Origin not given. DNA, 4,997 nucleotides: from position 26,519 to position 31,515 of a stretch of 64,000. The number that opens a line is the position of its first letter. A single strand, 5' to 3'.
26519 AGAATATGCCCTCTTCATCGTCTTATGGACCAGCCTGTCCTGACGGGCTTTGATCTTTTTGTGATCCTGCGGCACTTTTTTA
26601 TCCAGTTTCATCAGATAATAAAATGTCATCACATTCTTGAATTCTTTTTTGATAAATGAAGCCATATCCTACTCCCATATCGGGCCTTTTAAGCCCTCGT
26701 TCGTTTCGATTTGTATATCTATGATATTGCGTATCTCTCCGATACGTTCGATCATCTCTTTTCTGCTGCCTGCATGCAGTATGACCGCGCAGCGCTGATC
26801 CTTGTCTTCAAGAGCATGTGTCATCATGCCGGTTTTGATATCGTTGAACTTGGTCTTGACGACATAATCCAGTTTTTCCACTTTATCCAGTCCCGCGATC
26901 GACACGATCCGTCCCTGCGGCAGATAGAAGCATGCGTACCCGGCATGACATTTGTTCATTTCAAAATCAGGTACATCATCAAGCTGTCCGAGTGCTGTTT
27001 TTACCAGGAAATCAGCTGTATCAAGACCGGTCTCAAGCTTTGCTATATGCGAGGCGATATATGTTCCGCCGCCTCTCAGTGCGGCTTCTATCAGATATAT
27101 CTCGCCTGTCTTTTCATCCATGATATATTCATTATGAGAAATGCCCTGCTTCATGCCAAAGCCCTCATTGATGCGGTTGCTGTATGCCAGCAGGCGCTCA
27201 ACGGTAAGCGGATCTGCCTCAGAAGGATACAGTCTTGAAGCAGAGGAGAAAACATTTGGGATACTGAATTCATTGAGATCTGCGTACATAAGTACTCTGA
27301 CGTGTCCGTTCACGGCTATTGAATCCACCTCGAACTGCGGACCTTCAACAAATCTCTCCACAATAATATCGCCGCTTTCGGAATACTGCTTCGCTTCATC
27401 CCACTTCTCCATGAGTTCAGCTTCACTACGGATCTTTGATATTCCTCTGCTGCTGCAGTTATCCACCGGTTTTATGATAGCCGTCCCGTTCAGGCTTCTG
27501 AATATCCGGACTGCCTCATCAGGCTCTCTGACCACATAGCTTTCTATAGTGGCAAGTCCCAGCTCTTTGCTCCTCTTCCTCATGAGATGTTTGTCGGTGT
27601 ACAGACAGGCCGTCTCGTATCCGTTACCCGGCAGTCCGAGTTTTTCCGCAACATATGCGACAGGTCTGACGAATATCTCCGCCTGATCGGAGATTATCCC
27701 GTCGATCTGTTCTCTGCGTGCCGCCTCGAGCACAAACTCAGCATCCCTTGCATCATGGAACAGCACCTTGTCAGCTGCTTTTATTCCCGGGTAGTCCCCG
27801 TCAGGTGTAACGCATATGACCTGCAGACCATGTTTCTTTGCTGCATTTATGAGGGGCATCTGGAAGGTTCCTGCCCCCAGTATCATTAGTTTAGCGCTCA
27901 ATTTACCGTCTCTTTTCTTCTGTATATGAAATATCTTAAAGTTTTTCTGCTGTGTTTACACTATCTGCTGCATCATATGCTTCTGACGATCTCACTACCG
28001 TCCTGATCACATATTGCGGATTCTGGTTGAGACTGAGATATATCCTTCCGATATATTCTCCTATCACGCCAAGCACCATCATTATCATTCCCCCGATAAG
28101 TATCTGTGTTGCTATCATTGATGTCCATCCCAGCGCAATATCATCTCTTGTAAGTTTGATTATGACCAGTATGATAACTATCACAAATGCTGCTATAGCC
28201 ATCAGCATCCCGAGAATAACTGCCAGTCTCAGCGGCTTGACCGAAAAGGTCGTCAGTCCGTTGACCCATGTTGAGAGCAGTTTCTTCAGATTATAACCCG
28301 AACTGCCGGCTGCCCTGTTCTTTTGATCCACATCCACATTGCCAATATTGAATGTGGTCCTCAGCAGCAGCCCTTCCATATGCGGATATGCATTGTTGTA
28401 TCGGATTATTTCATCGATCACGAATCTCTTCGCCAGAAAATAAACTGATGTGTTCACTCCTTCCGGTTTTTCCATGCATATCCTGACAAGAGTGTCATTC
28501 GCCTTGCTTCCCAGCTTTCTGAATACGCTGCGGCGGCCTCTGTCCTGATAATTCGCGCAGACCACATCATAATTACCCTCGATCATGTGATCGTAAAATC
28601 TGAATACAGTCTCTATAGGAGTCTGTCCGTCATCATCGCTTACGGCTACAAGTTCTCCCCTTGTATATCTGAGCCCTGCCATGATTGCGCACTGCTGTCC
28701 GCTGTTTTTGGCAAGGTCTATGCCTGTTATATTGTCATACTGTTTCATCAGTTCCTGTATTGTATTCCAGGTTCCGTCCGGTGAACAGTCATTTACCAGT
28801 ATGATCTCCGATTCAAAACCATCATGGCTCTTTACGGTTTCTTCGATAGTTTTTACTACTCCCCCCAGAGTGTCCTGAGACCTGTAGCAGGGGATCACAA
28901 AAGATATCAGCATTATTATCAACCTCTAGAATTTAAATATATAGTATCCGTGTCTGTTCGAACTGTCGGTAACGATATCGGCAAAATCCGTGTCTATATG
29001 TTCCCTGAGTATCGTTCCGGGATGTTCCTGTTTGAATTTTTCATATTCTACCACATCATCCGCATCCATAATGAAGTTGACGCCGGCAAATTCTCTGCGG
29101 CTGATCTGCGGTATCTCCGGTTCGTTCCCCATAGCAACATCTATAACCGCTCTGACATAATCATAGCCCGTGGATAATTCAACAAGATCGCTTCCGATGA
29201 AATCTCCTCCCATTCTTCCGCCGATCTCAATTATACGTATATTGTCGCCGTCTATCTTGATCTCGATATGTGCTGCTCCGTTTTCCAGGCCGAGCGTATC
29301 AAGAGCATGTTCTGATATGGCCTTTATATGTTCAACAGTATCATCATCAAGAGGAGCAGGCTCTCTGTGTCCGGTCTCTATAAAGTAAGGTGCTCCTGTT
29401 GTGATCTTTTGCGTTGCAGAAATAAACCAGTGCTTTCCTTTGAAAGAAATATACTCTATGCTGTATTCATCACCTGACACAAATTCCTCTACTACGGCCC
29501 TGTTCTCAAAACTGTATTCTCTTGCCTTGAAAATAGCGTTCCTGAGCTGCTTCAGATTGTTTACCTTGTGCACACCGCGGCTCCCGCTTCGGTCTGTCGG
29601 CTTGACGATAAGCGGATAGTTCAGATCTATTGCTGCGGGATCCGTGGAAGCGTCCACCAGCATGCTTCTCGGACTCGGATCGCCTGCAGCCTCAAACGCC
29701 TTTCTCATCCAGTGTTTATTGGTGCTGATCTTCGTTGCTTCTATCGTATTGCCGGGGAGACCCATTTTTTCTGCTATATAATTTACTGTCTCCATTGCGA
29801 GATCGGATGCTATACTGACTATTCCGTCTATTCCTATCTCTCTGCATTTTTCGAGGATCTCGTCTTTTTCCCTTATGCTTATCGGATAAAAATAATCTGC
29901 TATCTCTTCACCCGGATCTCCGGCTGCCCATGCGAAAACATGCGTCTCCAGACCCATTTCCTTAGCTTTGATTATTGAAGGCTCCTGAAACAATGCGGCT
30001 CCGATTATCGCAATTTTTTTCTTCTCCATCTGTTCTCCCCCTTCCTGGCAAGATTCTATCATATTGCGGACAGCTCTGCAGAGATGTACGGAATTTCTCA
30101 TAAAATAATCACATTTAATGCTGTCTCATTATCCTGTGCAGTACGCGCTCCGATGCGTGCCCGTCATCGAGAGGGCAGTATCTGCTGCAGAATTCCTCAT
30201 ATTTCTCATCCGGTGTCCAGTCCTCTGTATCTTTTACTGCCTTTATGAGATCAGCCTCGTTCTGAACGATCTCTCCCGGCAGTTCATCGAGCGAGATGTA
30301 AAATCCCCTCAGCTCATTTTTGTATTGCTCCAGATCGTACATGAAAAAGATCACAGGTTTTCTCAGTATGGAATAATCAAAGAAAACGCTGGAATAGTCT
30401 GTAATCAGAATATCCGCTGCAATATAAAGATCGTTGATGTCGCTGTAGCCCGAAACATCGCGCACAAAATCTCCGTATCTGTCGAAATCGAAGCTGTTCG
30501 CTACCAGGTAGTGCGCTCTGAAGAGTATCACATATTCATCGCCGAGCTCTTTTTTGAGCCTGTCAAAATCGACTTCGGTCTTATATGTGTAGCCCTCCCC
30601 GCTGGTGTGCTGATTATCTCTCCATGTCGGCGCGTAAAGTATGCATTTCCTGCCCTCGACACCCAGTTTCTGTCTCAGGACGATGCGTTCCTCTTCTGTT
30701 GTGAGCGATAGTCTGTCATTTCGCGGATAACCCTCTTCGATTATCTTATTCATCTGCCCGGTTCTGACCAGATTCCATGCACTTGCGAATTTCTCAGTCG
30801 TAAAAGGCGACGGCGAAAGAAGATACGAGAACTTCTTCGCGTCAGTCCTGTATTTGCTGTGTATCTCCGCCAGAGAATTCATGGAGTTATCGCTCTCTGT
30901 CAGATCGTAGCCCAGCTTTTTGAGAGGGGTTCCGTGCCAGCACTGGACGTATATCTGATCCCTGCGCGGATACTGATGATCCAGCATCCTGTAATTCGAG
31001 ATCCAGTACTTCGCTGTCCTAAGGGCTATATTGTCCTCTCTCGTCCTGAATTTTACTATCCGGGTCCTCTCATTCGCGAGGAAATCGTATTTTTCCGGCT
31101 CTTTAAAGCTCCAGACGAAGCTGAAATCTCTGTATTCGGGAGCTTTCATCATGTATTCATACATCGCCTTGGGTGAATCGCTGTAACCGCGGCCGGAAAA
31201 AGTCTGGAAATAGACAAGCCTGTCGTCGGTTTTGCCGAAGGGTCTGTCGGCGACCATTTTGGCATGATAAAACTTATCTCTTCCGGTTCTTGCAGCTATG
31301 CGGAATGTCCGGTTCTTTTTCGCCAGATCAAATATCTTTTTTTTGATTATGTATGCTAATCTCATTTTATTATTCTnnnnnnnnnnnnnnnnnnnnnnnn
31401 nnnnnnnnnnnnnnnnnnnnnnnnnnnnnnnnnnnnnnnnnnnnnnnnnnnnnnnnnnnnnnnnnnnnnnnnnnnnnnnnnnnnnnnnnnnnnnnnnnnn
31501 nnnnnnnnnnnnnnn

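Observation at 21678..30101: Cassette of three ATP-grasp ligases, a PaaK/CapK-type adenylating enzyme, two GtrB-type Und-P glycosyltransferases and a Wzx-like flippase inside a teichoic-acid operon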

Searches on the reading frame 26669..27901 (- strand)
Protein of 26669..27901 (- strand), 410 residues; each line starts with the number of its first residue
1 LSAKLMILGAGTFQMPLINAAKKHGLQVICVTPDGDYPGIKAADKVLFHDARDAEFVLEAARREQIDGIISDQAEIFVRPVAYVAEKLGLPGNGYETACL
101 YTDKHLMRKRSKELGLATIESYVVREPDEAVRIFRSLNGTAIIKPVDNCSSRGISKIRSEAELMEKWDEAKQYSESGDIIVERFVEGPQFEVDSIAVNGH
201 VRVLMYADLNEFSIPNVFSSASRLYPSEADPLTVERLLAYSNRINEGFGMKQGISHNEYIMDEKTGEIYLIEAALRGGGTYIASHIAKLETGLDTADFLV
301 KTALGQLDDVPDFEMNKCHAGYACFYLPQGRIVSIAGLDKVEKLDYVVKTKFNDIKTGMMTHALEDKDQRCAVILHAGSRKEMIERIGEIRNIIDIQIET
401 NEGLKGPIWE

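Call 3: search_protein_families(library=pfam, proteins=[window:26669-27901:-], max_evalue=0.01)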
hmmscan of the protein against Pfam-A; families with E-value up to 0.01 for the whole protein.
window:26669-27901:- (410 aa): 9 families
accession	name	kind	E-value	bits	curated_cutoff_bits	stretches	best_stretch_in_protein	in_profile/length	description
PF13535.11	ATP-grasp_4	-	2e-11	44.2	27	1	141-281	5-157/160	ATP-grasp domain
PF07478.18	Dala_Dala_lig_C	-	1.5e-08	34.9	24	1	135-280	33-179/204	D-ala D-ala ligase C-terminus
PF02222.28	ATP-grasp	-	1.2e-05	25.5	27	1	111-198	3-88/179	ATP-grasp domain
PF02786.22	CPSase_L_D2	-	1.3e-05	25.3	19.8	1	103-306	1-206/211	Carbamoyl-phosphate synthase L chain, ATP binding domain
PF18130.6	ATPgrasp_N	-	2.2e-05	25.4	27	1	19-92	2-81/81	ATP-grasp N-terminal domain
PF18603.7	LAL_C2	-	7.3e-05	23.4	29.4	1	325-398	3-77/78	L-amino acid ligase C-terminal domain 2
PF02655.19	ATP-grasp_3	-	0.00067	20.2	23.2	1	133-206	26-90/160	ATP-grasp domain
PF01071.24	GARS_A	-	0.0022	18.3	27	1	102-205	1-109/194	Phosphoribosylglycinamide synthetase, ATP-grasp (A) domain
PF22660.2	RS_preATP-grasp-like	-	0.008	17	27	0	4-62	3-61/98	Ribonucleotide synthetase preATP-grasp domain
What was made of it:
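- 26669..27901 (-): AG2: ATP-grasp ligase, LAL-like. Accessory cassette. LAL_C2 scores 23 bits, below the 29.4 cutoff (call 3).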

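Call 4: search_protein_families(library=ncbifam, proteins=[window:26669-27901:-], max_evalue=0.01)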
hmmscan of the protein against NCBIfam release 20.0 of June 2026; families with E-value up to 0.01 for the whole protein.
window:26669-27901:- (410 aa): 45 families (the best 25 are shown)
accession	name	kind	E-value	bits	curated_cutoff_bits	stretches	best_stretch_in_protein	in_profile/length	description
NF002563.0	PRK02186.1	subfamily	9.3e-26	90.3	625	1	17-401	19-399/890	argininosuccinate lyase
NF005543.0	PRK07206.1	subfamily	5.6e-16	58.2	302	1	58-393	63-407/416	hypothetical protein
NF053745.1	AAntcapLigBacD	equivalog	3.5e-15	55.3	850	1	64-317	98-368/471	alanine--anticapsin ligase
TIGR01205.1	D_ala_D_alaTIGR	subfamily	1.3e-14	53.9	245.65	1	92-273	95-283/318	D-alanine--D-alanine ligase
NF006766.0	PRK09288.1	equivalog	2.6e-14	52.8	339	1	3-198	13-210/396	formate-dependent phosphoribosylglycinamide formyltransferase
NF002527.0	PRK01966.1-3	equivalog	2.1e-13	50.2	310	1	92-272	107-293/332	D-alanine--D-alanine ligase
NF002378.0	PRK01372.1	subfamily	1.2e-11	43.9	243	1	92-273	89-267/305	D-alanine--D-alanine ligase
TIGR01142.1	purT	equivalog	1.3e-11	44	502.15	1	4-198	1-197/380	phosphoribosylglycinamide formyltransferase 2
TIGR01369.1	CPSaseII_lrg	equivalog_domain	2.1e-10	38.9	1027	1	42-281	607-845/1052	carbamoyl-phosphate synthase (glutamine-hydrolyzing) large subunit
TIGR02068.2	cya_phycin_syn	equivalog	4.3e-09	34.9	850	1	102-192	212-301/862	cyanophycin synthetase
NF010623.0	PRK14016.1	subfamily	5e-09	34.9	877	1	102-192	213-302/871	cyanophycin synthetase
NF002528.0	PRK01966.1-4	subfamily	2e-08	33.4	262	1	92-207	130-251/366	D-alanine--D-alanine ligase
NF004679.0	PRK06019.1-5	equivalog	2.8e-08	33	326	1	3-197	3-191/376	5-(carboxyamino)imidazole ribonucleotide synthase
NF000091.3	D_ala_D_ser_VanG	exception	2.9e-08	32.9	495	1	96-218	128-247/344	D-alanine--D-serine ligase VanG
NF000093.1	D_ala_D_ser_VanN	exception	8e-08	31.7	700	1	92-225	121-251/343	D-alanine--D-serine ligase VanN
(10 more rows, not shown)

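Call 31: search_solved_structures(query=window:26669-27901:-, max_evalue=0.001)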
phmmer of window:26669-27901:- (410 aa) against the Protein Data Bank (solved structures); distinct sequences matched with E-value up to 0.001: 24.
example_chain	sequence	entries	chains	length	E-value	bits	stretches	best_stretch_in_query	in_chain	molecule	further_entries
4dim_A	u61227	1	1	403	1.5e-19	73.2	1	3-302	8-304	Phosphoribosylglycinamide synthetase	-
3vot_A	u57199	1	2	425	1.8e-16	63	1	21-352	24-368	L-amino acid ligase, BL00235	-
3wo1_A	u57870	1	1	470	1.5e-12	50.2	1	58-316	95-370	Alanine-anticapsin ligase BacD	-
3wnz_A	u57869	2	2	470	2.7e-12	49.3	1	58-316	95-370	Alanine-anticapsin ligase BacD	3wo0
3vmm_A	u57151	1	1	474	2.8e-12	49.2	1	58-316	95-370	Alanine-anticapsin ligase BacD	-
30vh_A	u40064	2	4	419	7.3e-10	41.3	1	83-312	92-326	L-amino acid ligase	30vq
8evy_B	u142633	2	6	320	3.1e-08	35.9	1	89-276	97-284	D-alanine--D-alanine ligase B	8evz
4wd3_A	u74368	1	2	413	1.6e-07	33.6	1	57-288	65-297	L-amino acid ligase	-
1ulz_A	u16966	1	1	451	2.7e-07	32.8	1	92-307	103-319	pyruvate carboxylase n-terminal domain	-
5dot_A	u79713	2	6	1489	1.7e-06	30.2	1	102-309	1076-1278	Carbamoyl-phosphate synthase [ammonia], mitochondrial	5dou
6uel_A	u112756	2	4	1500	1.7e-06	30.2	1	102-309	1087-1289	Carbamoyl-phosphate synthase [ammonia], mitochondrial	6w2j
2pvp_A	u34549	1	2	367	2.8e-06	29.5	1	92-188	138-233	D-alanine-D-alanine ligase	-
7kbl_A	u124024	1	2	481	1.8e-05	26.8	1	4-306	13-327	2-oxoglutarate carboxylase small subunit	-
7kct_A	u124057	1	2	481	1.8e-05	26.8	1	4-306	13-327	2-oxoglutarate carboxylase small subunit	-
7kc7_A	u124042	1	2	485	2.6e-05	26.3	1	4-306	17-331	2-oxoglutarate carboxylase small subunit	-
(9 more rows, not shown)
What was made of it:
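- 26669..27901 (-): PDB matches 4dim, BL00235 and BacD (call 31).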

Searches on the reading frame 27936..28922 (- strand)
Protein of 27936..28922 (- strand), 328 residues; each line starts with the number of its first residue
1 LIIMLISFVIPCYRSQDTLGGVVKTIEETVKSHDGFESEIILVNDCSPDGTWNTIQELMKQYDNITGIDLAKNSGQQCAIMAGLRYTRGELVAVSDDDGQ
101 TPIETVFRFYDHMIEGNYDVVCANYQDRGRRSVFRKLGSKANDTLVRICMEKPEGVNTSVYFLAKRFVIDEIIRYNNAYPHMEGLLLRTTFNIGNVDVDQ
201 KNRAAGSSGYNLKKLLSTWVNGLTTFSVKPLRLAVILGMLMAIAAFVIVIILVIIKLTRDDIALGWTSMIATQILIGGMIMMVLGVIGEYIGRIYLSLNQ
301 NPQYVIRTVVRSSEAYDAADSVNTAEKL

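Call 3: search_protein_families(library=pfam, proteins=[window:27936-28922:-], max_evalue=0.01)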
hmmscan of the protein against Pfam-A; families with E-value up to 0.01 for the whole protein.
window:27936-28922:- (328 aa): 3 families
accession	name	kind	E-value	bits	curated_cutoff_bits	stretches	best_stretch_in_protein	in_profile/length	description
PF00535.33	Glycos_transf_2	-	1.8e-26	93.5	23.3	1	7-171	1-166/168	Glycosyl transferase family 2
PF13641.12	Glyco_tranf_2_3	-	8.6e-05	23.1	27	1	6-98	3-96/230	Glycosyltransferase like family 2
PF19019.6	Phlebo_G2_C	-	0.0046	17.1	25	1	167-258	65-158/171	Phlebovirus glycoprotein G2 C-terminal domain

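Call 4: search_protein_families(library=ncbifam, proteins=[window:27936-28922:-], max_evalue=0.01)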
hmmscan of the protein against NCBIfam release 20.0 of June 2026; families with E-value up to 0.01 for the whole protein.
window:27936-28922:- (328 aa): 19 families
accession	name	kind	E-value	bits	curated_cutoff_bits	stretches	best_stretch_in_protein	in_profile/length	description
NF047588.1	GlcsyltransPgfSStrep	equivalog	2.9e-43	148.3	500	1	4-307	1-303/308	glycosyltransferase PgfS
NF007986.1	PRK10714.1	equivalog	1.1e-40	139.6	529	1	4-313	6-315/316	undecaprenyl-phosphate 4-deoxy-4-formamido-L-arabinose transferase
TIGR03937.1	PgaC_IcaA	equivalog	3.3e-13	49.4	422.3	1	5-134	46-172/407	poly-beta-1,6-N-acetyl-D-glucosamine synthase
NF047683.1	TeichurnBiosyTuaG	equivalog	1.7e-10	41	400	1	5-126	7-124/252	teichuronic acid biosynthesis protein TuaG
NF041875.1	EPS_EpsD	equivalog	3.3e-10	39.9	370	1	6-121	1-112/325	exopolysaccharide biosynthesis glycosyltransferase EpsD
NF007482.0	PRK10073.1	equivalog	4.1e-09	35.9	423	1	5-122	7-119/334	glycosyltransferase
NF053739.1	GlytfEpsEBac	equivalog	4.3e-07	29.2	450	1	6-219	3-202/265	glycosyltransferase EpsE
TIGR03111.1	glyc2_xrt_Gpos1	hypoth_equivalog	7.2e-07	28.3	363.95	1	6-110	51-153/439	TIGR03111 family XrtG-associated glycosyltransferase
NF038302.1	EPS_HpsE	equivalog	1.2e-06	27.8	300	1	6-102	3-100/307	hormogonium polysaccharide biosynthesis glycosyltransferase HpsE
NF058614.1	PPMAGASynPpgS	equivalog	1.3e-05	24.8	370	1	8-124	4-112/226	polyprenyl-phospho-N-acetylgalactosaminyl synthase PpgS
NF050050.1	ProtGlycPglI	equivalog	2e-05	24.1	500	1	5-121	3-115/306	GalNAc(5)-diNAcBac-PP-undecaprenol beta-1,3-glucosyltransferase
TIGR03965.1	mycofact_glyco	equivalog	7.7e-05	21.7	280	1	6-98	76-164/467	mycofactocin biosynthesis glycosyltransferase MftF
NF010496.0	PRK13915.1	equivalog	0.00013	21.2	262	1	6-99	33-127/307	glucosyl-3-phosphoglycerate synthase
TIGR04182.1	glyco_TIGR04182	equivalog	0.00072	19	325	0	7-144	3-128/293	S-layer glycoprotein N-glycosyltransferase AglJ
NF041391.1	DPhHxTase_Halo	equivalog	0.0011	18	375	1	12-178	3-159/213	dolichyl-phosphate hexose transferase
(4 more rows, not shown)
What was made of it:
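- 27936..28922 (-): GT2b: GtrB/ArnC/PgfS-like polyprenyl-phosphate glycosyltransferase with a C-terminal TM hairpin. Accessory cassette. Full-length alignment to PgfS (148 bits) and ArnC (140 bits), both below equivalog cutoffs (calls 3, 4).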

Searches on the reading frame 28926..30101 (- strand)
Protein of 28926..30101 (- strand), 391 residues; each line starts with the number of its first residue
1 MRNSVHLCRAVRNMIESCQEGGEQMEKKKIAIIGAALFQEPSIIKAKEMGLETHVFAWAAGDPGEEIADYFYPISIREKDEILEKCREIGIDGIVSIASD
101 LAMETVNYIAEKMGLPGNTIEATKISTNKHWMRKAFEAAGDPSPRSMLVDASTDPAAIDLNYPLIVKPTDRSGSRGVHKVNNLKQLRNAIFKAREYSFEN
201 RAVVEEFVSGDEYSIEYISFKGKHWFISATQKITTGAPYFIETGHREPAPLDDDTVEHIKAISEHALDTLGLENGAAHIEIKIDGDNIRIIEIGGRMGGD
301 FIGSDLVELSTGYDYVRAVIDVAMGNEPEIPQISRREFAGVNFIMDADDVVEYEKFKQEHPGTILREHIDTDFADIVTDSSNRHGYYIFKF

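Call 3: search_protein_families(library=pfam, proteins=[window:28926-30101:-], max_evalue=0.01)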
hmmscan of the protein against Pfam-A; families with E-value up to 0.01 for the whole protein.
window:28926-30101:- (391 aa): 5 families
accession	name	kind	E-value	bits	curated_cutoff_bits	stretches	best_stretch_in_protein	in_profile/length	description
PF13535.11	ATP-grasp_4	-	1.1e-22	80.8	27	1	161-300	2-156/160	ATP-grasp domain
PF07478.18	Dala_Dala_lig_C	-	3.7e-11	43.4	24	1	159-293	34-172/204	D-ala D-ala ligase C-terminus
PF02655.19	ATP-grasp_3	-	4.1e-11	43.7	23.2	1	128-299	3-159/160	ATP-grasp domain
PF02786.22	CPSase_L_D2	-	2.9e-07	30.6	19.8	1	139-326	12-206/211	Carbamoyl-phosphate synthase L chain, ATP binding domain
PF18130.6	ATPgrasp_N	-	0.0099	16.9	27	0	46-117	4-81/81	ATP-grasp N-terminal domain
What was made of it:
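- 28926..30101 (-): AG3: ATP-grasp ligase, LAL-like, no LAL_C2 domain. Likely true start is 30029. Part of the variable accessory cassette. Pfam ATP-grasp_4 E 1e-22 (call 3).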

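Call 4: search_protein_families(library=ncbifam, proteins=[window:28926-30101:-], max_evalue=0.01)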
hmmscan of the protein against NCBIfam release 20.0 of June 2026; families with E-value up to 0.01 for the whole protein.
window:28926-30101:- (391 aa): 56 families (the best 25 are shown)
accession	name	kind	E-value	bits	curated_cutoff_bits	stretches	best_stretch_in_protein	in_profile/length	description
NF002563.0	PRK02186.1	subfamily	8.2e-48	163.3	625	1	90-348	70-326/890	argininosuccinate lyase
NF005543.0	PRK07206.1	subfamily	3e-21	75.6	302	1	69-330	49-320/416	hypothetical protein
TIGR03909.1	pyrrolys_PylC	equivalog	4.7e-18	65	248.3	1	30-298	2-254/374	3-methylornithine--L-lysine ligase PylC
NF053745.1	AAntcapLigBacD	equivalog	2.4e-16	59.2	850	1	66-331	63-362/471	alanine--anticapsin ligase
NF053643.1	Ddl_archaea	equivalog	5.5e-15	55.2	500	1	29-326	2-298/367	putative pseudomurein biosynthesis ATP-grasp protein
NF002378.0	PRK01372.1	subfamily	2.6e-14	52.6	243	1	117-293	89-267/305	D-alanine--D-alanine ligase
TIGR01205.1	D_ala_D_alaTIGR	subfamily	5.5e-14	51.8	245.65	1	117-293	95-283/318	D-alanine--D-alanine ligase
NF002527.0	PRK01966.1-3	equivalog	2.3e-13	50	310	1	117-235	107-228/332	D-alanine--D-alanine ligase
NF041595.1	dap_A_syn_DdaF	equivalog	3.9e-11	42.4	840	1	82-300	69-295/424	dapdiamide A synthase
NF006766.0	PRK09288.1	equivalog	4.7e-11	42.1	339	1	25-294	10-282/396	formate-dependent phosphoribosylglycinamide formyltransferase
NF002528.0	PRK01966.1-4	subfamily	7.2e-11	41.5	262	1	117-281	130-311/366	D-alanine--D-alanine ligase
NF009405.0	PRK12767.1-4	equivalog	1.5e-09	37.3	390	1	122-328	106-293/320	carbamoyl phosphate synthase-like protein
NF009402.0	PRK12767.1-1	equivalog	1.6e-09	37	218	1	105-299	92-278/329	carbamoyl phosphate synthase-like protein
NF009403.0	PRK12767.1-2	equivalog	5.8e-09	35.6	286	1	159-222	141-199/342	carbamoyl phosphate synthase-like protein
NF000206.1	D_ala_D_lac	equivalog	7.9e-09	35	550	1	117-214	121-216/342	D-alanine--(R)-lactate ligase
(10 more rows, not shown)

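Call 32: search_solved_structures(query=window:28926-30101:-, max_evalue=0.001)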
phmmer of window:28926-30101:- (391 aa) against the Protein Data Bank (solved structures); distinct sequences matched with E-value up to 0.001: 28.
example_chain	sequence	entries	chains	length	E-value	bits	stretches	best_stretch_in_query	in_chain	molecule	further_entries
4dim_A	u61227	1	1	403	6.3e-29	104.8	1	26-340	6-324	Phosphoribosylglycinamide synthetase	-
3vot_A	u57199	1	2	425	6e-24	88.4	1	45-324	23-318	L-amino acid ligase, BL00235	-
3wo1_A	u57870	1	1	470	1.6e-13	54.1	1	81-331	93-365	Alanine-anticapsin ligase BacD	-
3wnz_A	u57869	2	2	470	2.7e-13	53.4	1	81-331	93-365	Alanine-anticapsin ligase BacD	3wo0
3vmm_A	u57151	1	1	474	2.8e-13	53.4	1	81-331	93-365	Alanine-anticapsin ligase BacD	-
8evy_B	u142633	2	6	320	9.9e-09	38.4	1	111-294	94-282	D-alanine--D-alanine ligase B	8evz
30vh_A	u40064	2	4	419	1e-06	31.8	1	106-300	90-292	L-amino acid ligase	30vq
1e4e_A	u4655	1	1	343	1.2e-06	31.5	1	113-214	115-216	VANCOMYCIN/TEICOPLANIN A-TYPE RESISTANCE PROTEIN VANA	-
1e4e_B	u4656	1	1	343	1.2e-06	31.5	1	113-214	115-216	VANCOMYCIN/TEICOPLANIN A-TYPE RESISTANCE PROTEIN VANA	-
7u56_A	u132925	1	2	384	3.2e-06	30.1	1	158-296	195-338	D-alanine--D-alanine ligase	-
3se7_A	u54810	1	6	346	9.8e-06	28.5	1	110-240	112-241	VanA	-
3r23_A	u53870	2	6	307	3.2e-05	26.8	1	71-225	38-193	D-alanine--D-alanine ligase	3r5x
3i12_A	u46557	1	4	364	5.2e-05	26.1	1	160-292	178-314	D-alanine-D-alanine ligase A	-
3q1k_A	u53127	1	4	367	5.3e-05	26.1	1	160-292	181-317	D-alanine--D-alanine ligase A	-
2pvp_A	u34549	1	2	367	6.1e-05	25.9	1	115-220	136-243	D-alanine-D-alanine ligase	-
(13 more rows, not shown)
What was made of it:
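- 28926..30101 (-): Best PDB matches are 4dim and then LAL BL00235 (call 32).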

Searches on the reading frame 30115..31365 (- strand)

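Call 6: search_protein_families(library=pfam, proteins=[window:30115-31365:-], max_evalue=0.001)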
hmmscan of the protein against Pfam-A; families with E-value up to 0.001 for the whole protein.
window:30115-31365:- (416 aa): 1 family
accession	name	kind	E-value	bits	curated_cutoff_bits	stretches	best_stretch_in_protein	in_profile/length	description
PF04464.20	Glyphos_transf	-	3.2e-105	352.6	22.1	1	46-413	11-366/367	CDP-Glycerol:Poly(glycerophosphate) glycerophosphotransferase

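Call 86: search_protein_families(library=ncbifam, proteins=[window:30115-31365:-], max_evalue=0.00001)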
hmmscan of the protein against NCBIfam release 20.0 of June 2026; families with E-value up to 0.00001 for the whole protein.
window:30115-31365:- (416 aa): 3 families
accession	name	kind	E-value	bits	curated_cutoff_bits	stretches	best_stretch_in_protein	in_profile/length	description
NF041712.1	techglyph_taseTarF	equivalog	8.4e-96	321.3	550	1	46-414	24-388/388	teichoic acid glycerol-phosphate transferase TarF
NF041713.1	Tar_polymTarL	equivalog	3.6e-33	115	1000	1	8-413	173-560/562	teichoic acid ribitol-phosphate polymerase TarL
NF041711.1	TagprimaseTarB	equivalog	1.1e-21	77.5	500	1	114-381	88-332/362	teichoic acid glycerol-phosphate primase TarB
